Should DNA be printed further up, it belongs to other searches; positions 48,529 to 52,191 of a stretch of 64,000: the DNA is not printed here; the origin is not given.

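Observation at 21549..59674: Local paralogous family of giant EGF-repeat / REJ-like extracellular proteins (three members within 38 kb)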

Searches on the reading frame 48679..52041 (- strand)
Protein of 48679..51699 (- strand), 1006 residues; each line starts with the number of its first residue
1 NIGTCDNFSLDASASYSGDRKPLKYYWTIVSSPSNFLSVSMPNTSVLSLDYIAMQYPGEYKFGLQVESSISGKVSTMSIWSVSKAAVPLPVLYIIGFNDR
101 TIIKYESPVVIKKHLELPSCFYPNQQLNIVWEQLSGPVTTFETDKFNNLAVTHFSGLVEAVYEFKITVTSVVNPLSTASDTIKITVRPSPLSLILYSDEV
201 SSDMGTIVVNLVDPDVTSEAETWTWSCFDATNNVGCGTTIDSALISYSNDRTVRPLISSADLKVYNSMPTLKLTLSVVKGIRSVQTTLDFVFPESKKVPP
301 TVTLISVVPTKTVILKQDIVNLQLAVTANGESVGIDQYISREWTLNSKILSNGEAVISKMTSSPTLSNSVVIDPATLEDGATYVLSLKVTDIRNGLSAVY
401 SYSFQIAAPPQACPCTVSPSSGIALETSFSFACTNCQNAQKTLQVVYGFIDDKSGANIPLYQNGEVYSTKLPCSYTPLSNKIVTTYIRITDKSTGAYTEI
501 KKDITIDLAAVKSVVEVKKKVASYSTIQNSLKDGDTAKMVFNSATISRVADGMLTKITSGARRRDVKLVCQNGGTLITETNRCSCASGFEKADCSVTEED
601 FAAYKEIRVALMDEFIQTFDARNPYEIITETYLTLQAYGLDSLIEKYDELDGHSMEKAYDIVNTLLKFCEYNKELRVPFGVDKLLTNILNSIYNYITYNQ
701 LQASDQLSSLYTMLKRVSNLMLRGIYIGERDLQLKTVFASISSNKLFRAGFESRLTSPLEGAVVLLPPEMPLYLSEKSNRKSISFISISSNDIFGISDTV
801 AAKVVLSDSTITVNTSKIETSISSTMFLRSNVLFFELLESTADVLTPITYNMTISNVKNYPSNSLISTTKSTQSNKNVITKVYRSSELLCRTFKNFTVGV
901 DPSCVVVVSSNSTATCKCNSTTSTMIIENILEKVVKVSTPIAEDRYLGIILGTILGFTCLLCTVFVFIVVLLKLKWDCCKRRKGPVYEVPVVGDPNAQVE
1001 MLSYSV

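Call 13: search_protein_families(library=pfam, proteins=[window:48679-51699:-], max_evalue=1)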
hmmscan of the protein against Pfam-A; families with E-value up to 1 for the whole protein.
window:48679-51699:- (1006 aa): 6 families
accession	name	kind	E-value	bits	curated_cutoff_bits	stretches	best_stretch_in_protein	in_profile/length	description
PF02010.21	REJ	-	1.1e-29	103.8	25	1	157-535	50-442/452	REJ domain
PF22352.2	K319L-like_PKD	-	8.5e-11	42.2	27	2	127-186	29-84/84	K319L-like, PKD domain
PF07974.19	EGF_2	-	0.024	15.4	22.1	1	567-594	5-32/32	EGF-like domain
PF21011.2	CetZ_C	-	0.19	11.6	21.6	1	500-562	15-78/180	Tubulin-like CetZ, C-terminal domain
PF08998.16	Epsilon_antitox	-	0.24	12.2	25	1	687-726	18-57/82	Bacterial epsilon antitoxin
PF01106.22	NifU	-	0.7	10.5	27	0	898-936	23-61/67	NifU-like domain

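Call 15: find_homologous_proteins(query=window:48679-51699:-)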
Query window:48679-51699:- (1006 aa): 2 proteins with E <= 0.001 among 8000 candidates.
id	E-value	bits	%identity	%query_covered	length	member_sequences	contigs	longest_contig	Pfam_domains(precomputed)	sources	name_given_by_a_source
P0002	3.5e-179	616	41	75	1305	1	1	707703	PF22352.3,PF07974.20,PF02010.22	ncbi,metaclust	ncbi:predicted protein, partial [Naegleria gruberi]|metaclust:status=active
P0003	1.0e-97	346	33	73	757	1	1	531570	PF02010.22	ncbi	ncbi:hypothetical protein ABK040_000315 [Willaertia magna]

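Call 31: find_homologous_proteins(query=A1, max_evalue=0.01)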
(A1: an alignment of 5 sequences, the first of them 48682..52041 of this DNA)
Query A1 (5 sequences) (1120 aa, profile of the alignment): 2 proteins with E <= 0.01 among 8000 candidates.
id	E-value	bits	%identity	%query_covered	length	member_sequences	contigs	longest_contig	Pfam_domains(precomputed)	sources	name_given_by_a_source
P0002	0.0e+0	1342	42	77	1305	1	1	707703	PF22352.3,PF07974.20,PF02010.22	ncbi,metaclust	ncbi:predicted protein, partial [Naegleria gruberi]|metaclust:status=active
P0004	2.5e-12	64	23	19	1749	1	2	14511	PF02010.22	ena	-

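Call 38: search_protein_families(library=pfam, proteins=[P0004], max_evalue=0.001)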
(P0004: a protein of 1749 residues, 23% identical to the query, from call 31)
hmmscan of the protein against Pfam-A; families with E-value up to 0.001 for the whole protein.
P0004 (1749 aa): 3 families
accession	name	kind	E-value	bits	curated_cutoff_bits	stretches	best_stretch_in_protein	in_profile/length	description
PF02010.21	REJ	-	5.5e-36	124.6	25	1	292-677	16-425/452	REJ domain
PF23106.1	EGF_Teneurin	-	9.2e-05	22.9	24.3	1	1101-1127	3-29/30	Teneurin-like EGF domain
PF25024.1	EGF_TEN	-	0.0006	19.9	65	1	1102-1130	33-61/234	Teneurin EGF domain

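Call 46: search_protein_representatives(alignment_id=A2)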
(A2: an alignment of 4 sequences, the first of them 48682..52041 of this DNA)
Query: 4 sequences, 969 profile positions. Proteins with E-value up to 0.001 (for the whole library): 3207; up to 1e-10: 792; up to 1e-30: 86. The best 150 are listed.
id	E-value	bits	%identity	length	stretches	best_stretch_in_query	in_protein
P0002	0.0e+00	1348.1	-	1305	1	1-851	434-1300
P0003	0.0e+00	1073.0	-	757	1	114-935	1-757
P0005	3.6e-227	773.2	-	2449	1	23-890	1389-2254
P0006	5.1e-220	749.6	-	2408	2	23-660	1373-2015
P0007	2.4e-148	512.3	-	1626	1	24-766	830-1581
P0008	1.4e-125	437.0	-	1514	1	285-910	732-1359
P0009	1.9e-125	436.6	-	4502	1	22-869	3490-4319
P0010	3.1e-116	406.0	-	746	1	379-965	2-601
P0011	6.1e-109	381.9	-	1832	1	24-847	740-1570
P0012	5.0e-105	369.0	-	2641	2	2-866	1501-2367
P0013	2.4e-97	343.6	-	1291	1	3-898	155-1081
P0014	4.1e-93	329.5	-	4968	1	58-890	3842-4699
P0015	1.0e-92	328.2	-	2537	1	24-941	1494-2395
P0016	1.1e-92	328.1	-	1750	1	96-909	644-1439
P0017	7.4e-90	318.7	-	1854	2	400-926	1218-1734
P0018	1.5e-89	317.7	-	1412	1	14-688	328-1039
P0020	1.6e-86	307.7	-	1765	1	14-731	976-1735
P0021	9.1e-79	282.0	-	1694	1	5-964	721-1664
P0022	6.3e-78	279.3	-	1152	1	93-888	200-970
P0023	7.7e-73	262.4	-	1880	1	12-960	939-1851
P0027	5.0e-67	243.2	-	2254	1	23-948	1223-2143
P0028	6.6e-64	232.9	-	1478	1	33-767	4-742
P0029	7.7e-62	226.0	-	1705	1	5-964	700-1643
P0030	1.3e-60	221.9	-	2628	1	5-955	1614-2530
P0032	3.9e-57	210.4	-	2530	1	26-886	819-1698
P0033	3.2e-56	207.4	-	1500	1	6-954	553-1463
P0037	4.7e-53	196.9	-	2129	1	5-960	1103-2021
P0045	7.0e-45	169.9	-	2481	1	12-960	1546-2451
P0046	2.3e-44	168.2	-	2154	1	26-643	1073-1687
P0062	2.3e-38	148.3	-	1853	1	23-754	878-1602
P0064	2.8e-37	144.8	-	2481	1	28-613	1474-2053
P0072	1.8e-35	138.8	-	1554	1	23-848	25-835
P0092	2.4e-30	121.8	-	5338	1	31-642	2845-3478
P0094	3.3e-30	121.3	-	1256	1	27-699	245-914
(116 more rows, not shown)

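Call 47: list_cluster_members(proteins=[P0005, P0006, P0007, P0008, P0009, P0011, P0012, P0013, P0014, P0015])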
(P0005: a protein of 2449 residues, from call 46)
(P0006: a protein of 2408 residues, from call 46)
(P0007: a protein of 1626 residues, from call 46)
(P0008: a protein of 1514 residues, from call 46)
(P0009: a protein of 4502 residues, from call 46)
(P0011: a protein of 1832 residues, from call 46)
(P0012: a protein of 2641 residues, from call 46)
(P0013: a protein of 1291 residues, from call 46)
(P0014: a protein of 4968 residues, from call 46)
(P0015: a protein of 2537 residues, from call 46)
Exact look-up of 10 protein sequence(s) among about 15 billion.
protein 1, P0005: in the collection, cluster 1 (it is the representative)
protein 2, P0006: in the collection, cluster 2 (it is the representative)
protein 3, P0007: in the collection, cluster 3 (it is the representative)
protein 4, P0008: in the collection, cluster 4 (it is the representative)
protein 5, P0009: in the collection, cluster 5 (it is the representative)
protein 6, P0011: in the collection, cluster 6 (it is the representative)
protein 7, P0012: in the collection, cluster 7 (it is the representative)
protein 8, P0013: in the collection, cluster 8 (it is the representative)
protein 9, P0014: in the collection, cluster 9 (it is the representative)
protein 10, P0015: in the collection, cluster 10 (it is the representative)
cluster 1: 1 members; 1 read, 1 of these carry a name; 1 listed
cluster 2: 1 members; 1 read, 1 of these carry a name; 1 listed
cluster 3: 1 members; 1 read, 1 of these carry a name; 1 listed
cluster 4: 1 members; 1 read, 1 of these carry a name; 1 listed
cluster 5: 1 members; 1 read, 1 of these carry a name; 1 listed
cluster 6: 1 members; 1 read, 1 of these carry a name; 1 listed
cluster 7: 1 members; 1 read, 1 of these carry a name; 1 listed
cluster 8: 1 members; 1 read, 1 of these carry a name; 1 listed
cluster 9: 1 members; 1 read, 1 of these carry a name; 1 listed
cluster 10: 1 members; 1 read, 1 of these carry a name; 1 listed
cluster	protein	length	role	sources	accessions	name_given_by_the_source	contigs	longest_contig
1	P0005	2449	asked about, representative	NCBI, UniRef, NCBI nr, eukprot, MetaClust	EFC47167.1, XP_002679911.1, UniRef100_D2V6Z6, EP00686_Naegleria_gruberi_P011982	predicted protein [Naegleria gruberi] | Predicted protein n=1 Tax=Naegleria gruberi TaxID=5762 RepID=D2V6Z6_NAEGR | uncharacterized protein NAEGRDRAFT_64611 [Naegleria gruberi]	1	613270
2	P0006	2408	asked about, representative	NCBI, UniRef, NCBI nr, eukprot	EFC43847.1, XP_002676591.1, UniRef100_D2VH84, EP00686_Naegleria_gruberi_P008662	predicted protein [Naegleria gruberi] | Predicted protein n=1 Tax=Naegleria gruberi TaxID=5762 RepID=D2VH84_NAEGR | uncharacterized protein NAEGRDRAFT_68123 [Naegleria gruberi]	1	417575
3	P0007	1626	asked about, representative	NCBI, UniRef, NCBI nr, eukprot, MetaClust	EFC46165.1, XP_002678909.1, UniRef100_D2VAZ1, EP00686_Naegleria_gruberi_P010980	predicted protein [Naegleria gruberi] | Predicted protein n=1 Tax=Naegleria gruberi TaxID=5762 RepID=D2VAZ1_NAEGR | uncharacterized protein NAEGRDRAFT_48081 [Naegleria gruberi]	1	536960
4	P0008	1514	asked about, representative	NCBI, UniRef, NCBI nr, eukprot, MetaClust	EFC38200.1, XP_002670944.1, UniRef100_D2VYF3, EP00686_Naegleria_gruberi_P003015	predicted protein [Naegleria gruberi] | Predicted protein n=1 Tax=Naegleria gruberi TaxID=5762 RepID=D2VYF3_NAEGR | uncharacterized protein NAEGRDRAFT_74100 [Naegleria gruberi]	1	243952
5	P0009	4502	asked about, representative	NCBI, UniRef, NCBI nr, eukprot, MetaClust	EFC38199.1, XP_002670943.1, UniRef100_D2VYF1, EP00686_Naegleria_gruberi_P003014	predicted protein [Naegleria gruberi] | Predicted protein n=1 Tax=Naegleria gruberi TaxID=5762 RepID=D2VYF1_NAEGR | uncharacterized protein NAEGRDRAFT_53247 [Naegleria gruberi]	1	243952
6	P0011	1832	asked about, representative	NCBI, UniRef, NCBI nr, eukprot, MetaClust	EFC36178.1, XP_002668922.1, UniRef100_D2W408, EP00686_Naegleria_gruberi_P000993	predicted protein [Naegleria gruberi] | Predicted protein n=1 Tax=Naegleria gruberi TaxID=5762 RepID=D2W408_NAEGR | uncharacterized protein NAEGRDRAFT_76139 [Naegleria gruberi]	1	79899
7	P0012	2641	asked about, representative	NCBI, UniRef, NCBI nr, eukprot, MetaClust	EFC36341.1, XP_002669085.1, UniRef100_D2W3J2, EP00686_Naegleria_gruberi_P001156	predicted protein [Naegleria gruberi] | Predicted protein n=1 Tax=Naegleria gruberi TaxID=5762 RepID=D2W3J2_NAEGR | uncharacterized protein NAEGRDRAFT_75960 [Naegleria gruberi]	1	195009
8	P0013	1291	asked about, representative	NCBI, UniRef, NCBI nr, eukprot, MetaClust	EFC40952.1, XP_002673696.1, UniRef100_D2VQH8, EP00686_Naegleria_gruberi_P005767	predicted protein [Naegleria gruberi] | Predicted protein n=1 Tax=Naegleria gruberi TaxID=5762 RepID=D2VQH8_NAEGR | uncharacterized protein NAEGRDRAFT_71231 [Naegleria gruberi]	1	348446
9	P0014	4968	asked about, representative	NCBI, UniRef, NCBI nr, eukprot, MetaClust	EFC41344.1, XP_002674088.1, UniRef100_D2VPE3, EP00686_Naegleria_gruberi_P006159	predicted protein [Naegleria gruberi] | Predicted protein n=1 Tax=Naegleria gruberi TaxID=5762 RepID=D2VPE3_NAEGR | uncharacterized protein NAEGRDRAFT_51207 [Naegleria gruberi]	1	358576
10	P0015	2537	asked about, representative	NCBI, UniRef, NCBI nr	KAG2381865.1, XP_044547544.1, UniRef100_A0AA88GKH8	hypothetical protein C9374_005657 [Naegleria lovaniensis] | EGF-like domain-containing protein n=1 Tax=Naegleria lovaniensis TaxID=51637 ... | uncharacterized protein C9374_005657 [Naegleria lovaniensis]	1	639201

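Call 52: search_protein_families(library=pfam, proteins=[P0028, P0032, P0046, P0062, P0094], max_evalue=0.001)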
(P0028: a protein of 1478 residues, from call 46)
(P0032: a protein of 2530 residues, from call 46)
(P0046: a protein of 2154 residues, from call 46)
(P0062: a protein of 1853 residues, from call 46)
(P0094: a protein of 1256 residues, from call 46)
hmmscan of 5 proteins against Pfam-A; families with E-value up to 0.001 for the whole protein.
P0028 (1478 aa): 5 families
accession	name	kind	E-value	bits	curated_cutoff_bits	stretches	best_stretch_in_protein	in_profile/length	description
PF02010.21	REJ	-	1.5e-70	238.6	25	1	239-621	51-452/452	REJ domain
PF01825.27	GPS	-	5.3e-10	40.1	22.5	1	949-987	1-43/45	GPCR proteolysis site, GPS, motif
PF22352.2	K319L-like_PKD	-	1.2e-08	35.2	27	0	79-146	10-70/84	K319L-like, PKD domain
PF25024.1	EGF_TEN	-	1.5e-07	31.7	65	1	635-673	26-64/234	Teneurin EGF domain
PF23106.1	EGF_Teneurin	-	1.2e-05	25.7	24.3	1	639-667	1-29/30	Teneurin-like EGF domain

P0032 (2530 aa): 8 families
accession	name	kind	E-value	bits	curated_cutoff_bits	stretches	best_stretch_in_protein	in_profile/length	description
PF02010.21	REJ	-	1.3e-57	195.9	25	1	1019-1437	5-451/452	REJ domain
PF07974.19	EGF_2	-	7.8e-51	170.5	22.1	4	324-349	6-32/32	EGF-like domain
PF25024.1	EGF_TEN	-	7.6e-49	166.9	65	5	217-439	6-199/234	Teneurin EGF domain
PF23106.1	EGF_Teneurin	-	1e-40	137.9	24.3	2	324-350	3-28/30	Teneurin-like EGF domain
PF00620.32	RhoGAP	-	2.2e-10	41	24.5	1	2021-2135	1-127/148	RhoGAP domain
PF22352.2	K319L-like_PKD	-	7.1e-10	39.2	27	0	906-972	12-71/84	K319L-like, PKD domain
PF01414.25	DSL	-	1.7e-05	25.4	24.2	1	726-761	1-36/46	Delta serrate ligand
PF21795.3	JAG1-like_EGF2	-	0.00065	20.1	27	0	408-429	3-24/25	Protein jagged-1-like, atypical EGF2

P0046 (2154 aa): 7 families
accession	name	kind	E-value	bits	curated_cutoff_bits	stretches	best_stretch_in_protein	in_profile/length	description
PF07974.19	EGF_2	-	4.2e-66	219.4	22.1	4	544-572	3-32/32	EGF-like domain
PF25024.1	EGF_TEN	-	1.9e-65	221.2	65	7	549-777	3-193/234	Teneurin EGF domain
PF23106.1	EGF_Teneurin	-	3.5e-57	190.6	24.3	9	588-613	5-29/30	Teneurin-like EGF domain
PF02010.21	REJ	-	7e-48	163.8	25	1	1314-1675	52-437/452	REJ domain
PF22352.2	K319L-like_PKD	-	1.6e-08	34.8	27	0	1162-1237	13-81/84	K319L-like, PKD domain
PF21795.3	JAG1-like_EGF2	-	9.2e-07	29.2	27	2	89-110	1-22/25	Protein jagged-1-like, atypical EGF2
PF21700.4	EGF_DL_JAG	-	2.9e-05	24.5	27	1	89-113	1-25/26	Delta-like/Jagged, EGF-like domain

P0062 (1853 aa): 6 families
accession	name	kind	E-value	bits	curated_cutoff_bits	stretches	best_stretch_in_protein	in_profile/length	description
PF07974.19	EGF_2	-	1.6e-48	163.1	22.1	6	561-589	4-32/32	EGF-like domain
PF25024.1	EGF_TEN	-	3.4e-48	164.7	65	4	288-513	3-195/234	Teneurin EGF domain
PF23106.1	EGF_Teneurin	-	5e-46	154.9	24.3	6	681-706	5-29/30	Teneurin-like EGF domain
PF02010.21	REJ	-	2.5e-35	122.4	25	2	1080-1461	8-432/452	REJ domain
PF22352.2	K319L-like_PKD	-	2.7e-06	27.7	27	1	969-1044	14-84/84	K319L-like, PKD domain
PF18911.6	PKD_4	-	3.9e-05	24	27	0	951-994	2-45/85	PKD domain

P0094 (1256 aa): 8 families
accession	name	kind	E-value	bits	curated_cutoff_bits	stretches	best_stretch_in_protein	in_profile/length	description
PF02010.21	REJ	-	6.9e-57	193.5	25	1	483-859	40-450/452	REJ domain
PF22352.2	K319L-like_PKD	-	1.8e-17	63.6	27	2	650-719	13-76/84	K319L-like, PKD domain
PF25024.1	EGF_TEN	-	6e-17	62.5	65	2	78-152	159-230/234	Teneurin EGF domain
PF23106.1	EGF_Teneurin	-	8.4e-09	35.8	24.3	1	81-110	1-29/30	Teneurin-like EGF domain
PF01825.27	GPS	-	4.6e-08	33.9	22.5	1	1115-1154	2-45/45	GPCR proteolysis site, GPS, motif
PF07974.19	EGF_2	-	1e-06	29.4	22.1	0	81-108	1-32/32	EGF-like domain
PF17963.7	Big_9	-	9.6e-05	23.6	23.6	0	577-626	40-89/89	Bacterial Ig domain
PF23301.1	EGF_PEAR1L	-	0.00029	21.2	37.5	0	143-182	6-45/49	Platelet endothelial aggregation receptor 1-like, EGF domain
